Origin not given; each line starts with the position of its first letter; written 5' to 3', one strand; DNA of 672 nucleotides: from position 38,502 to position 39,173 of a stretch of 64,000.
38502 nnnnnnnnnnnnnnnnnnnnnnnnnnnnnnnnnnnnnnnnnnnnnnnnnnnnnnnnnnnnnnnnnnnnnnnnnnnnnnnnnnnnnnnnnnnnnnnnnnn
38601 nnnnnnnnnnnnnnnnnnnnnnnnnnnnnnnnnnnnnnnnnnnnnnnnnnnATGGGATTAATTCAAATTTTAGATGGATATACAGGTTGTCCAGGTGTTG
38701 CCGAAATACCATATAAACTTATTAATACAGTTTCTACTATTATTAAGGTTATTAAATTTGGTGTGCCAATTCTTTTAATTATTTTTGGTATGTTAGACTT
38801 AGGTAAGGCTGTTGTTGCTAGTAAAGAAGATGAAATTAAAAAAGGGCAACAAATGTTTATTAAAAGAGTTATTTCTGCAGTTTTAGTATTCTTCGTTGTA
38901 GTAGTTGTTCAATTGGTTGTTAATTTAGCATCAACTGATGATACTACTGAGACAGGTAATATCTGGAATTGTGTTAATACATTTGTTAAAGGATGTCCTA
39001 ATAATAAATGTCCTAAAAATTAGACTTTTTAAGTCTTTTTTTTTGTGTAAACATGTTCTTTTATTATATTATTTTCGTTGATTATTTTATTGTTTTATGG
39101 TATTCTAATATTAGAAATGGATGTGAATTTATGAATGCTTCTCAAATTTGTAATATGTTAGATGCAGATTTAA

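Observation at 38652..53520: Four paralogous copies of a 2-TM pilin-like hairpin module, free-standing and fused to different exported domains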

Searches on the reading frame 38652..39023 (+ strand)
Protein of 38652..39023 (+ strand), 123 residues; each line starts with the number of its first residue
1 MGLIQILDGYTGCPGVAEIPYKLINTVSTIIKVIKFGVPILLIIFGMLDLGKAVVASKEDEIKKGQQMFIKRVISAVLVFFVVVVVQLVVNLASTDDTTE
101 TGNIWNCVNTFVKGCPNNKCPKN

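Call 3: search_protein_families(library=pfam, proteins=[window:38652-39023:+], max_evalue=0.1)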
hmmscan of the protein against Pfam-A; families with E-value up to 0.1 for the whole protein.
window:38652-39023:+ (123 aa): 3 families
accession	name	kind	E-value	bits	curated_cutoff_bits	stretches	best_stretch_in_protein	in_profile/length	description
PF18895.5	T4SS_pilin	-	0.00017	22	26.6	1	22-89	7-71/71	Type IV secretion system pilin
PF01757.29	Acyl_transf_3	-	0.01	15.4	31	1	33-109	43-112/326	Acyltransferase domain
PF24357.1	TMD0_ABC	-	0.017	15.7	27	1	35-111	30-103/159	ABC transporter TMD0 domain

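Call 4: search_protein_families(library=ncbifam, proteins=[window:38652-39023:+], max_evalue=0.1)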
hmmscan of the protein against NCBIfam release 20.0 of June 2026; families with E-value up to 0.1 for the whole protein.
window:38652-39023:+ (123 aa): 7 families
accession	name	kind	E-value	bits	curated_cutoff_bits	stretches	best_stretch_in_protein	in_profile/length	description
NF045889.1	ICE_Mbov_0396_TM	equivalog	0.00069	19.2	70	1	18-107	15-93/306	Mbov_0396 family ICE element transmembrane protein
NF006927.0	PRK09412.1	subfamily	0.0065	15.4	369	1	32-95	288-350/433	anaerobic C4-dicarboxylate transporter family protein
NF001960.0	PRK00733.3-5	equivalog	0.0074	14.6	546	1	47-95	28-76/673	sodium-translocating pyrophosphatase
NF041604.1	CSP_NTE_dom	subfamily_domain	0.012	16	45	1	40-104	36-95/112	cold shock domain-containing protein membrane protein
NF001961.0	PRK00733.3-6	equivalog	0.013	13.8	926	1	48-95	29-76/671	sodium-translocating pyrophosphatase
NF040963.1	MamI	equivalog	0.059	13.2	80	1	30-60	25-55/69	magnetosome protein MamI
NF006573.0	PRK09094.1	equivalog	0.063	13.3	105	1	31-98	32-102/114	Na+/H+ antiporter subunit C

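Call 14: find_homologous_proteins(query=window:38652-39020:+, max_evalue=0.001)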
Query window:38652-39020:+ (123 aa): 1141 proteins with E <= 0.001 among 1148 candidates; the best 120 are listed.
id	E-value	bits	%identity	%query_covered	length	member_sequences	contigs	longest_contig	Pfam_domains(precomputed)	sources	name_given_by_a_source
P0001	8.3e-73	260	99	100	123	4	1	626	-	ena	-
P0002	1.2e-52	195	78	96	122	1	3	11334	-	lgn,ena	-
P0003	7.2e-52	192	76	98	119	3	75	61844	-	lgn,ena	-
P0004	4.6e-51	190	76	96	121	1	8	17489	-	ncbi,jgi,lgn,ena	-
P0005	1.0e-49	185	79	93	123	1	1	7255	-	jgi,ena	-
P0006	2.9e-49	184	73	98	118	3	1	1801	-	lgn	-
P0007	3.3e-49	184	74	93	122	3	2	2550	-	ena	-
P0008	3.2e-48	181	73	93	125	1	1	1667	-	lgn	-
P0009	3.7e-48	180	75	93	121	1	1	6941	-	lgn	-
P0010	4.2e-48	180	74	93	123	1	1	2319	-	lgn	-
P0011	1.2e-47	179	76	93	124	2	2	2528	-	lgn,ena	-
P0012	3.7e-47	177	75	93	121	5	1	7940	-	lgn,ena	-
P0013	3.8e-46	174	70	100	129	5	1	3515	-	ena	-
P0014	1.8e-44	169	71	98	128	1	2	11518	-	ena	-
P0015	6.8e-44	167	71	96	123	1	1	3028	-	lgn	-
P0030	1.6e-41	159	66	99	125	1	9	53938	-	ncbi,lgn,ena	-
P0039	2.5e-38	149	67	93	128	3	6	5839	-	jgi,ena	jgi:D-alanyl-lipoteichoic acid acyltransferase DltB (MBOAT superfamily)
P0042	1.1e-37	147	65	99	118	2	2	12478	-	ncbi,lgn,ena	-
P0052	8.9e-36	140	68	82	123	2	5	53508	-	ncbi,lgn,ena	-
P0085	6.9e-31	125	62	92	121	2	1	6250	-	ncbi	-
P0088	9.3e-31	124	61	90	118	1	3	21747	-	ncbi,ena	-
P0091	1.7e-30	123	60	86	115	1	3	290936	-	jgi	jgi:amino acid transporter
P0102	8.0e-30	121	63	92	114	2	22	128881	-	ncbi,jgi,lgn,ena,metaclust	metaclust:\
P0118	2.4e-29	120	55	91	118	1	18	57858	-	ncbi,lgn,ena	-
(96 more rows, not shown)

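Call 16: find_encoding_contigs(protein=P0102, flank=10000, max_places=4)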
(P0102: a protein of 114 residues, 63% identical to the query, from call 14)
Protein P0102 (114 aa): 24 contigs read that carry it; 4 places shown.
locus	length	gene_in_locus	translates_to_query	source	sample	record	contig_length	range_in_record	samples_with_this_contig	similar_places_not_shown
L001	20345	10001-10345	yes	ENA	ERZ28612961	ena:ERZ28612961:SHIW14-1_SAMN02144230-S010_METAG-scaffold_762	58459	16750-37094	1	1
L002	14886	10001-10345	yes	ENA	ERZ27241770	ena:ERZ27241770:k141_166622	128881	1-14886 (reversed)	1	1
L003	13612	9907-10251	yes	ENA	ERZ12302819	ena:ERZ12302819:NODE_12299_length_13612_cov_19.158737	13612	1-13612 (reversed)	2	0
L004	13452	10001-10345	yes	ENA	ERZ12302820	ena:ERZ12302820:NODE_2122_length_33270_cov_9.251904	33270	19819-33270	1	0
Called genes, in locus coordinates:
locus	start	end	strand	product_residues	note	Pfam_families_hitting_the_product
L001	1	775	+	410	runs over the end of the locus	-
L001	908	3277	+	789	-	-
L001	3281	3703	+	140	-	PF17424:DUF5411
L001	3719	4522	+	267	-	-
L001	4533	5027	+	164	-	-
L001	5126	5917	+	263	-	-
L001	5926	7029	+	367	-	PF00437:T2SSE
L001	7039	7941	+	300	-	-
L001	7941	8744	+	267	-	-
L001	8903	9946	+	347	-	-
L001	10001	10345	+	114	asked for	-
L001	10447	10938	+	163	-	-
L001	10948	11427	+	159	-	-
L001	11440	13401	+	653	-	-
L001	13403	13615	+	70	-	-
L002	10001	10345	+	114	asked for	-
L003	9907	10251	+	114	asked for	-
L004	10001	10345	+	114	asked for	-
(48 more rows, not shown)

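Call 18: find_related_loci(query=A2, collection=genome_contigs, flank=10000)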
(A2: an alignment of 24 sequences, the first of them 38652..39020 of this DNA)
Query A2 (123 aa) in genome_contigs; peptide patterns used: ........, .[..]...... (x = any residue, [..] = any of these).
308 stretches matched a pattern; 219 encode a relative of the query (tblastn E <= 1e-3); the best 80 are kept; 78 distinct loci.
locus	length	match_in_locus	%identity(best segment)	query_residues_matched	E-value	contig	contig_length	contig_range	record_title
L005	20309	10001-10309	63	6-112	4e-35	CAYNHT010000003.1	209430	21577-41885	MAG TPA_asm: uncultured Muribaculaceae bacterium isolate SRP241341_co1_139 genome assembly, contig: NODE_52_length_20943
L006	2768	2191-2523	60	1-113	1e-34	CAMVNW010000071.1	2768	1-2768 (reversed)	MAG TPA_asm: uncultured Bacillales bacterium isolate SRR8387716_bin.72_metaWRAP_v1.3_MAG genome assembly, contig: ERZ142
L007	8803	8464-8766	58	9-114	3e-34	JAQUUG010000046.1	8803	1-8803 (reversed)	MAG: Bacilli bacterium isolate STD2_138 NODE_32229_length_8803_cov_3.476602_Sandtown_D2, whole genome shotgun sequence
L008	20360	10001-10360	54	3-120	8e-34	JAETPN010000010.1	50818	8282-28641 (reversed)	MAG: Bacillota bacterium isolate S21_Bin6 scaffold_768, whole genome shotgun sequence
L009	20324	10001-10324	56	7-120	1e-33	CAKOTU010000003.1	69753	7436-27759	MAG: uncultured Bacilli bacterium isolate REFINED_METABAT215_TOP10_CONTIGS_1500_ASSEMBLY_K77_MERGED__Hadza_MoBio_hadza-E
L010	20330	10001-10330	53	6-119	2e-32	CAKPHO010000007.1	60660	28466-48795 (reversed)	MAG: uncultured Bacilli bacterium isolate REFINED_METABAT215_TOP10_CONTIGS_1500_ASSEMBLY_K77_MERGED__Nepal_MoBio_Fiber-H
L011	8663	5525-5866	53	6-121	2e-32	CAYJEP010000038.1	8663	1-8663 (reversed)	MAG TPA_asm: uncultured Muribaculaceae bacterium isolate ERP123703_co2_237 genome assembly, contig: NODE_6004_length_866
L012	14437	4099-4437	51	1-114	4e-32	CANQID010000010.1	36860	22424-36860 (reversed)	MAG: uncultured Bacilli bacterium isolate Lapin-030__bin39 genome assembly, contig: Lapin-030__NODE_1621_length_36860_co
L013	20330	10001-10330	54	7-117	4e-32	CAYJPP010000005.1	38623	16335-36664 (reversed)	MAG TPA_asm: uncultured Muribaculaceae bacterium isolate ERP123703_co3_323 genome assembly, contig: NODE_1074_length_386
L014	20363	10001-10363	49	1-123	8e-32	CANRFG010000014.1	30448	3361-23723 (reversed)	MAG: uncultured Bacilli bacterium isolate Lapin-023__bin93 genome assembly, contig: Lapin-023__NODE_2049_length_30448_co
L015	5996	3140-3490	54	1-120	8e-32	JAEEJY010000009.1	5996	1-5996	MAG: Bacillales bacterium isolate Tb.RUG.180 k141_1389626_flag=0_multi=22.7908_len=5996, whole genome shotgun sequence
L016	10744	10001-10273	59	25-119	5e-32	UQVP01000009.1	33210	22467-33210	uncultured Tenericutes bacterium isolate UMGS688 genome assembly, contig: NODE_320_length_33210_cov_19.166611, whole gen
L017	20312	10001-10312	57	11-114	1e-31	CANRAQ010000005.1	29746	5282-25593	MAG: uncultured Bacilli bacterium isolate Lapin-016__bin43 genome assembly, contig: Lapin-016__NODE_1275_length_29746_co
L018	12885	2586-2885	58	13-114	2e-31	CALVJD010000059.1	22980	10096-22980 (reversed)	MAG: uncultured Bacilli bacterium isolate E05__bin274 genome assembly, contig: E05__k127_1189090, whole genome shotgun s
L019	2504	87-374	57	19-114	4e-31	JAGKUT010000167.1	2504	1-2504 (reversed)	MAG: Actinomycetes bacterium isolate pig4.14 pig4_14_10781, whole genome shotgun sequence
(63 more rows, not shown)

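Call 23: search_protein_families(library=pfam, alignment_id=A3, max_evalue=0.01)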
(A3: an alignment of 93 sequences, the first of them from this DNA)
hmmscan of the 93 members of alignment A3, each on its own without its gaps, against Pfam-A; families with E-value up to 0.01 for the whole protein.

A. member 1, seq(123 aa): 2 families
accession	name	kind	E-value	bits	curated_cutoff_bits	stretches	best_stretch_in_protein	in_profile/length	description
PF18895.5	T4SS_pilin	-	0.00017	22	26.6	1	22-89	7-71/71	Type IV secretion system pilin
PF01757.29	Acyl_transf_3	-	0.01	15.4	31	0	33-109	43-112/326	Acyltransferase domain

B. families by the number of members that match (of 93 scanned): 41 families (the first 25 are shown)
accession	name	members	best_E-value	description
PF18895.5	T4SS_pilin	33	1.3e-06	Type IV secretion system pilin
PF04789.21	DUF621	19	1.3e-05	Protein of unknown function (DUF621)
PF00001.26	7tm_1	13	0.00018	7 transmembrane receptor (rhodopsin family)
PF10318.15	7TM_GPCR_Srh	8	0.00035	Serpentine type 7TM GPCR chemoreceptor Srh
PF24357.1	TMD0_ABC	7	0.00046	ABC transporter TMD0 domain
PF06195.18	DUF996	7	0.0015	Protein of unknown function (DUF996)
PF01534.23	Frizzled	5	0.005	Frizzled/Smoothened family membrane region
PF10920.14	DUF2705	3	0.006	Protein of unknown function (DUF2705)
PF17343.7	DUF5373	2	0.00056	Family of unknown function (DUF5373)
PF09323.15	DUF1980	2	0.00067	DUF1980 N-terminal domain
PF02118.27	Srg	2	0.0012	Srg family chemoreceptor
PF16943.10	T4SS_CagC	1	0.00015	Cag pathogenicity island, type IV secretory system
PF03741.22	TerC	1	0.00063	Integral membrane protein TerC family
PF07811.17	TadE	1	0.0011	TadE-like protein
PF02447.22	GntP_permease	1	0.0012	GntP family permease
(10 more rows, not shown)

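Call 24: search_solved_structures(query=A3, max_evalue=10, show_alignments=2)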
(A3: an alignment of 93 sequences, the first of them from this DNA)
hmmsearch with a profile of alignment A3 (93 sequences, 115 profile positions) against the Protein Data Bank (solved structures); distinct sequences matched with E-value up to 10: 23.
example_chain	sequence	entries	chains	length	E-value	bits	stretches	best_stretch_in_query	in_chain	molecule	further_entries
9nyx_B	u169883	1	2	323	0.054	16.6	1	28-84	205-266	Rhodopsin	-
6fk6_A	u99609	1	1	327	0.055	16.5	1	28-84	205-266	Rhodopsin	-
6fkb_A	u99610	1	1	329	0.055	16.5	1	28-84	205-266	Rhodopsin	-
3c9m_A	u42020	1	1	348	0.062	16.4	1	28-84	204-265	Rhodopsin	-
5dys_A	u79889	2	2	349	0.062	16.4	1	28-84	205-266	Rhodopsin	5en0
1f88_A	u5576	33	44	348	0.062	16.4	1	28-84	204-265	RHODOPSIN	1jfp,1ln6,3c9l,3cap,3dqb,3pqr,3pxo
4bey_A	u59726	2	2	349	0.062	16.4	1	28-84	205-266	Rhodopsin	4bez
2x72_A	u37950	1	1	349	0.062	16.4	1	28-84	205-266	RHODOPSIN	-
2j4y_A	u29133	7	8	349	0.062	16.4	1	28-84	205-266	RHODOPSIN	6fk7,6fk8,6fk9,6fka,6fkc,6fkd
1gzm_A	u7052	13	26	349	0.062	16.4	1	28-84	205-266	RHODOPSIN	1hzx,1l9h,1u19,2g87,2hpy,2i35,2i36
6fuf_A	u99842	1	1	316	0.1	15.7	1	28-84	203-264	Rhodopsin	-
6qno_R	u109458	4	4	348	0.12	15.4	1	28-84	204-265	Rhodopsin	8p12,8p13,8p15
4a4m_A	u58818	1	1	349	0.12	15.4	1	28-84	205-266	RHODOPSIN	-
9mt6_D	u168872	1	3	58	0.15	15.1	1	17-53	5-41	Pre-glycoprotein polyprotein GP complex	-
6cmo_R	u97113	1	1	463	0.23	14.5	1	17-84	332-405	chimera protein of Soluble cytochrome b562 and Rhodopsin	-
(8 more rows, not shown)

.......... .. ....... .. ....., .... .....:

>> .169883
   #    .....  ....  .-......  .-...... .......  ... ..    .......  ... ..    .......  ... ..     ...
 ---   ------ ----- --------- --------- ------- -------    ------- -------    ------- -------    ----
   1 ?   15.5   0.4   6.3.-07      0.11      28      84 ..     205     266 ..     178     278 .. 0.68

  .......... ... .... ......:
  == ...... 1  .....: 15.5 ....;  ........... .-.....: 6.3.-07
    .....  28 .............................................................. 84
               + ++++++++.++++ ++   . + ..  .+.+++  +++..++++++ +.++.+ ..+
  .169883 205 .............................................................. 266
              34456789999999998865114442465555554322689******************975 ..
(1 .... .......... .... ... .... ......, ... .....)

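Call 33: search_dna_similar(query=window:38652-39020:+, collection=plasmids, mode=protein, max_evalue=0.001, max_rows=20)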
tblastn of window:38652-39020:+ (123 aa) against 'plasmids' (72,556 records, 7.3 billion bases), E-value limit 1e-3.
No match.

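Call 35: predict_structure(alignment_id=A2)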
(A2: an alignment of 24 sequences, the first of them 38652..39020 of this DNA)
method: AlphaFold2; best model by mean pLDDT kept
length: 123 residues; sequences in the alignment: 24
mean_pLDDT: 67.1   pTM: 0.45
mean pLDDT of the five models: 67.1, 64.3, 60.3, 57.7, 57.4
residues with pLDDT >= 90: 0; 70-90: 62; 50-70: 37; < 50: 24
segments of 3 or more residues with pLDDT < 50: 1-5, 7-16, 97-102, 121-123
pLDDT, mean of each block of 10 residues (from residue 1): 44 47 68 82 83 73 79 87 81 56 56 56 39
secondary structure, 60 per line:
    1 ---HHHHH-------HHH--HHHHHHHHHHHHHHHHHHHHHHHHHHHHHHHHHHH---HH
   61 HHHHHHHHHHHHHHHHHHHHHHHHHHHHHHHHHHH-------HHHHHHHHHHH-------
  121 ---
elements in order: H4-8 H21-55 H59-95 H103-113

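Call 38: fold_search(model_id=the predicted structure, library=pdb)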
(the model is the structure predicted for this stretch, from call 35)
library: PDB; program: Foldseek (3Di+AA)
matches with E <= 10: 58; with E <= 0.001: 0
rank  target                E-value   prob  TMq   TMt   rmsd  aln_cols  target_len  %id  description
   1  5jje_B                1.9e+00  0.38  0.29  0.49   5.3        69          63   10  Structure of the SRII/HtrII Complex in I212121 space group ("U" shape) (released 2017-02-15)
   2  8vvi_C                2.0e+00  0.13  0.24  0.27   9.0        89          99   16  Cryo-EM structure of a type II ZorAB complex from Sulfuricurvum kujiense (released 2025-02-05)
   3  1h2s_B                2.3e+00  0.84  0.39  0.73   2.0        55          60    9  Molecular basis of transmenbrane signalling by sensory rhodopsin II-transducer complex (released 2002-10-10)
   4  3anw_A                2.3e+00  0.16  0.32  0.25  11.1       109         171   10  A protein complex essential initiation of DNA replication (released 2011-07-27)
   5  7a0g_EEE              2.3e+00  0.09  0.23  0.12   8.9        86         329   20  Structure of the SmhB pore of the tripartite alpha-pore forming toxin, Smh, from Serratia marcescens. (released 2021-03-31)
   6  2yxh_A                2.4e+00  0.13  0.29  0.32  18.2       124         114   10  Crystal structure of mazG-related protein from Thermotoga maritima (released 2007-10-30)
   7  5jjn_B                2.6e+00  0.84  0.41  0.75   1.9        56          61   11  Structure of the SRII/HtrII(G83F) Complex in P212121 space group ("V" shape) (released 2017-02-15)
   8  2f93_MODEL_1_B        2.7e+00  0.35  0.25  0.51   4.7        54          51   11  K Intermediate Structure of Sensory Rhodopsin II/Transducer Complex in Combination with the Ground State Struc (released 2006-03-07)
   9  6paj_B                3.1e+00  0.20  0.28  0.19   4.6        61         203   18  Structure of the SrrAB Histidine Kinase DHp-CA domain (released 2020-04-22)
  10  2f95_MODEL_1_B        3.5e+00  0.28  0.26  0.52   4.6        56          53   11  M intermediate structure of sensory rhodopsin II/transducer complex in combination with the ground state struc (released 2006-03-07)
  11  2yxh_B                3.5e+00  0.10  0.29  0.32  18.2       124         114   10  Crystal structure of mazG-related protein from Thermotoga maritima (released 2007-10-30)
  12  7zcm_B                4.1e+00  0.69  0.40  0.70   1.7        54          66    9  Dark state structure of Sensory Rhodopsin II in complex with HtrII solved by room temperature serial synchrotron cryst (released 2023-11-29)
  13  4gyc_B                4.1e+00  0.21  0.27  0.48   5.0        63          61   11  Structure of the SRII(D75N mutant)/HtrII Complex in I212121 space group ("U" shape) (released 2013-05-08)
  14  6j22_B                4.1e+00  0.09  0.24  0.17  13.0        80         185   10  Crystal structure of Bi-functional enzyme (released 2020-01-01)
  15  7c7e                  4.1e+00  0.05  0.21  0.18  17.6       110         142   14  Crystal structure of C terminal domain of Escherichia coli DgoR (released 2021-01-20)
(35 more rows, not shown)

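Call 45: search_protein_representatives(alignment_id=A4)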
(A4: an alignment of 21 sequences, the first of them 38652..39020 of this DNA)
Query: 21 sequences, 116 profile positions. Proteins with E-value up to 0.001 (for the whole library): 9703; up to 1e-10: 5101; up to 1e-30: 78. The best 150 are listed.
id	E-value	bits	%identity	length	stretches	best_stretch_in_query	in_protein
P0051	2.2e-42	159.6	-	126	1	1-115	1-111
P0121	6.8e-36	138.7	-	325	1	12-113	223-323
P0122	4.2e-35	136.1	-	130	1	9-114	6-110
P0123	5.4e-35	135.7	-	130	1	3-113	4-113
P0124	6.9e-35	135.4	-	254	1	11-113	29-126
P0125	1.3e-34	134.6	-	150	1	11-112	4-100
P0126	2.2e-34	133.8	-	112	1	13-114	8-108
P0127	3.0e-34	133.4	-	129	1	9-113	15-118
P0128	3.1e-34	133.3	-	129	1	9-114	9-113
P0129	3.4e-34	133.2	-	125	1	8-113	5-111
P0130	5.1e-34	132.6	-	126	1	5-113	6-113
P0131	5.5e-34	132.5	-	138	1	10-114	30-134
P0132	9.9e-34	131.7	-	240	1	10-113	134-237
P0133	1.3e-33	131.3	-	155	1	9-113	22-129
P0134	1.7e-33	130.9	-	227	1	12-114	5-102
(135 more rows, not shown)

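Call 46: list_cluster_members(proteins=[P0004, P0030, P0042, P0052, P0085, P0088, P0102, P0118, P0091, P0039])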
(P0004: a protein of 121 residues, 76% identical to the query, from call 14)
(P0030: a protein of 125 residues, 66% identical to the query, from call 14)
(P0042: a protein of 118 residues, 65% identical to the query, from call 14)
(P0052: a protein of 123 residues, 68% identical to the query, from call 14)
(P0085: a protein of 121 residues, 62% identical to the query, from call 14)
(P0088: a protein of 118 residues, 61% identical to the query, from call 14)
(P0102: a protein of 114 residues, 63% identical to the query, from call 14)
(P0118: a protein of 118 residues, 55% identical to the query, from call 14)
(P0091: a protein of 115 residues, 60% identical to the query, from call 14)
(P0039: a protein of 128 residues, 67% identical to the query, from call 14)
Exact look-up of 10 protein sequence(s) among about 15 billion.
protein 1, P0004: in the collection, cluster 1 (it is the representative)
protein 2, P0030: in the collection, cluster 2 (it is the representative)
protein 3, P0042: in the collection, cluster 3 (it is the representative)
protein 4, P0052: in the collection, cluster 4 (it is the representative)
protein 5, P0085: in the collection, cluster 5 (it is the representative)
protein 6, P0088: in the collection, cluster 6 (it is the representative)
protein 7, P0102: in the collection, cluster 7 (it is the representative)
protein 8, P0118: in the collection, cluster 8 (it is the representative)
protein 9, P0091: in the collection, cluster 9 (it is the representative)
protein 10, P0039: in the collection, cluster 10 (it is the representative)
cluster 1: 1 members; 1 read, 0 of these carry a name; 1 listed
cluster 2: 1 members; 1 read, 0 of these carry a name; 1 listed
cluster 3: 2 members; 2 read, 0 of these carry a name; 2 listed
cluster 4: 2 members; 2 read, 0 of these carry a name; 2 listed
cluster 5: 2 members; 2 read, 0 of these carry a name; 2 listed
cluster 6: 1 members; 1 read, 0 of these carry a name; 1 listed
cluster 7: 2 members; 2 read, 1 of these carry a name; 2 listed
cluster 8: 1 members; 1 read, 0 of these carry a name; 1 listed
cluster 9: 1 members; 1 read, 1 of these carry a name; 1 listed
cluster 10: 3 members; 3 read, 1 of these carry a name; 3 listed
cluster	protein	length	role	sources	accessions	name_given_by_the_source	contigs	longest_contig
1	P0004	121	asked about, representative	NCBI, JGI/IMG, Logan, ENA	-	-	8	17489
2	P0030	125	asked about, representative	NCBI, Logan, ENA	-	-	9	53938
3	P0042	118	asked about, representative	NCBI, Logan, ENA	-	-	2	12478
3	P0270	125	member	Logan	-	-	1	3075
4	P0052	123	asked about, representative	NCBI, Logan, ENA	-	-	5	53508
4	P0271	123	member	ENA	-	-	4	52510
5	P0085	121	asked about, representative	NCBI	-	-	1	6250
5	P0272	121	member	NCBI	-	-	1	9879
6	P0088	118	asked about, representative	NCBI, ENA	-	-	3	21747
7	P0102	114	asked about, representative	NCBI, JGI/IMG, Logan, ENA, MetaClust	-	\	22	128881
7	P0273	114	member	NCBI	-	-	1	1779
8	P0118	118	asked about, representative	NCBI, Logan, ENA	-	-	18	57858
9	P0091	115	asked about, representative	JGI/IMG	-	amino acid transporter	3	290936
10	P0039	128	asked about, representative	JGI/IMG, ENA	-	D-alanyl-lipoteichoic acid acyltransferase DltB (MBOAT superfamily)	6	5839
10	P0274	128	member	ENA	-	-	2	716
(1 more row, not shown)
